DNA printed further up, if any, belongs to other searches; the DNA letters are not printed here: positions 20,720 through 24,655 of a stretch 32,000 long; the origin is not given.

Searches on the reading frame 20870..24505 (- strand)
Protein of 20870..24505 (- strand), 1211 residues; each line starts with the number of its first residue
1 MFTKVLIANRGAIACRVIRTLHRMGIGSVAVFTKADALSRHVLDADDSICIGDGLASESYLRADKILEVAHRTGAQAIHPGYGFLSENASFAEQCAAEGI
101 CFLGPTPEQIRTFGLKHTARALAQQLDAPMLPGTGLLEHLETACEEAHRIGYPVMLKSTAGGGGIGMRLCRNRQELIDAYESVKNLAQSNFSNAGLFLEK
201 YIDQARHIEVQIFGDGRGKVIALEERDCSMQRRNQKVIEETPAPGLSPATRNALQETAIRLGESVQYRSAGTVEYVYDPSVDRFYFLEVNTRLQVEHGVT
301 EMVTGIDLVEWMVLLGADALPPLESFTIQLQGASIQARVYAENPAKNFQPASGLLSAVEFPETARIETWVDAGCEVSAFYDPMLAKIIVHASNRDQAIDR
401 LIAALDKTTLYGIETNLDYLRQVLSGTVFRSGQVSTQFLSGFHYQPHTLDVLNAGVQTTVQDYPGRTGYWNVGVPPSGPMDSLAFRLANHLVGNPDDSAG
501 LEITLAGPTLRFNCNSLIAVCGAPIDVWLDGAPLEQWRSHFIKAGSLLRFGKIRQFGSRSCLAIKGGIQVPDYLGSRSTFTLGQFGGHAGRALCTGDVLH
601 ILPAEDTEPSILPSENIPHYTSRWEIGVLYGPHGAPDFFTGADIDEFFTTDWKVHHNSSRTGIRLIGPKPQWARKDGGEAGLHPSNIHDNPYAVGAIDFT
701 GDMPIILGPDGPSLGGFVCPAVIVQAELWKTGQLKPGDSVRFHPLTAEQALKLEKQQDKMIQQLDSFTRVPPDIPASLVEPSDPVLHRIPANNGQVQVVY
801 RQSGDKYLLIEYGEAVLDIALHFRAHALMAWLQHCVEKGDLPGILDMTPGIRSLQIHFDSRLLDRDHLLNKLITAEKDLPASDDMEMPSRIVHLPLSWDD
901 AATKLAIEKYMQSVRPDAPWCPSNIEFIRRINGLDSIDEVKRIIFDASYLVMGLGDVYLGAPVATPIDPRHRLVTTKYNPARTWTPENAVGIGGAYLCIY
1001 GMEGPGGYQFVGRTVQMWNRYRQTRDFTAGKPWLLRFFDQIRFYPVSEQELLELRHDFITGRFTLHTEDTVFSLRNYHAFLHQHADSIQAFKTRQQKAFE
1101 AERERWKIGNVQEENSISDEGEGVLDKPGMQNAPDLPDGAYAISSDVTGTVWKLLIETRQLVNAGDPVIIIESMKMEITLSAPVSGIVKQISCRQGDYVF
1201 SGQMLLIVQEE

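Call 4: search_protein_families(library=pfam, proteins=[window:20870-24505:-])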
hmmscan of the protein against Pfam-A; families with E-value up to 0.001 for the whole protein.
window:20870-24505:- (1211 aa): 10 families
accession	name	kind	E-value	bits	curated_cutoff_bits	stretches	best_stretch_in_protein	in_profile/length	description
PF02626.20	CT_A_B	-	2.7e-96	322.7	25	1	472-744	1-261/261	Carboxyltransferase domain, subdomain A and B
PF02786.22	CPSase_L_D2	-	2.5e-64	217.1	19.8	1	116-316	2-203/211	Carbamoyl-phosphate synthase L chain, ATP binding domain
PF00289.28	Biotin_carb_N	-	6.6e-43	146.1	25.5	1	1-110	1-110/110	Biotin carboxylase, N-terminal domain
PF02682.21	CT_C_D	-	8.3e-40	137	22.1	1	800-1024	3-198/202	Carboxyltransferase domain, subdomain C and D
PF02785.25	Biotin_carb_C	-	3e-33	114.6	32.4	1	336-440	1-107/108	Biotin carboxylase C-terminal domain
PF00364.28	Biotin_lipoyl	-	8.2e-14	51.6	22.1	1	1144-1207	9-72/73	Biotin-requiring enzyme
PF07478.18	Dala_Dala_lig_C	-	8.2e-10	39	24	1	141-291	26-174/204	D-ala D-ala ligase C-terminus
PF08443.16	RimK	-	1.1e-05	25.5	21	1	137-310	24-182/188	RimK-like ATP-grasp domain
PF13533.13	Biotin_lipoyl_2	-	2e-05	24.7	29.8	0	1179-1207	2-30/32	Biotin-lipoyl like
PF02222.28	ATP-grasp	-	0.00025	21.2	27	0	138-274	17-146/179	ATP-grasp domain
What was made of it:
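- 20870..24505 (-): Full-length guanidine/urea carboxylase (1211 aa: biotin carboxylase, carboxyltransferase and biotinyl carrier domains). Pfam domains (call 4).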

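Call 40: search_protein_families(library=ncbifam, proteins=[window:20870-24505:-])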
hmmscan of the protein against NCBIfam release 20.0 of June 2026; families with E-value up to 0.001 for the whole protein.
window:20870-24505:- (1211 aa): 41 families (the best 25 are shown)
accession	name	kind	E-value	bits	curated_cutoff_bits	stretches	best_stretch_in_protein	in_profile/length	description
TIGR02712.1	urea_carbox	equivalog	0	2021.8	1303.85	1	2-1209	1-1201/1201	urea carboxylase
NF009554.0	PRK12999.1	equivalog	1.5e-159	533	965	2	2-440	5-453/1147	pyruvate carboxylase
NF006367.0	PRK08591.1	subfamily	3.5e-154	513.9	597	1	1-441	1-443/451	acetyl-CoA carboxylase biotin carboxylase subunit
TIGR00514.1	accC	equivalog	3.4e-146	487.6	626.5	1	1-440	1-442/449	acetyl-CoA carboxylase biotin carboxylase subunit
NF009471.0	PRK12833.1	equivalog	1.8e-144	481.8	686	1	3-442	6-447/467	acetyl-CoA carboxylase biotin carboxylase subunit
NF006406.0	PRK08654.1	equivalog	2.1e-143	478.4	739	1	1-440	1-441/499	acetyl-CoA carboxylase biotin carboxylase subunit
TIGR01235.1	pyruv_carbox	equivalog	2.1e-142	475.9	1114.45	2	4-439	1-448/1143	pyruvate carboxylase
NF004085.0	PRK05586.1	equivalog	4.9e-133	444.3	723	1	1-440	1-442/448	acetyl-CoA carboxylase biotin carboxylase subunit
NF005525.0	PRK07178.1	equivalog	3.2e-129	431.6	768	1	1-440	1-440/471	acetyl-CoA carboxylase biotin carboxylase subunit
NF006286.0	PRK08462.1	equivalog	1.2e-125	419.9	740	1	3-440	5-442/445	acetyl-CoA carboxylase biotin carboxylase subunit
NF006287.0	PRK08463.1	equivalog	9.5e-120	400.6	775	1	1-439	1-441/479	acetyl-CoA carboxylase subunit A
TIGR00724.1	urea_amlyse_rel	domain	3.5e-96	321.9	230.2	1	448-766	1-309/315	5-oxoprolinase/urea amidolyase family protein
NF045499.1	PxpC_5OPro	equivalog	4.1e-48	164.2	500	1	449-765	2-303/306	5-oxoprolinase subunit PxpC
NF006079.0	PRK08225.1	equivalog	1.3e-15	57.2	95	1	1143-1208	4-69/70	acetyl-CoA carboxylase biotin carboxyl carrier protein subunit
TIGR01108.1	oadA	equivalog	2.2e-13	49.6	756.5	1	1088-1205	464-582/582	sodium-extruding oxaloacetate decarboxylase subunit alpha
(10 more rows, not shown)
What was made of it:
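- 20870..24505 (-): TIGR02712 scores 2021.8 bits against a cut-off of 1303.85 (call 40).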
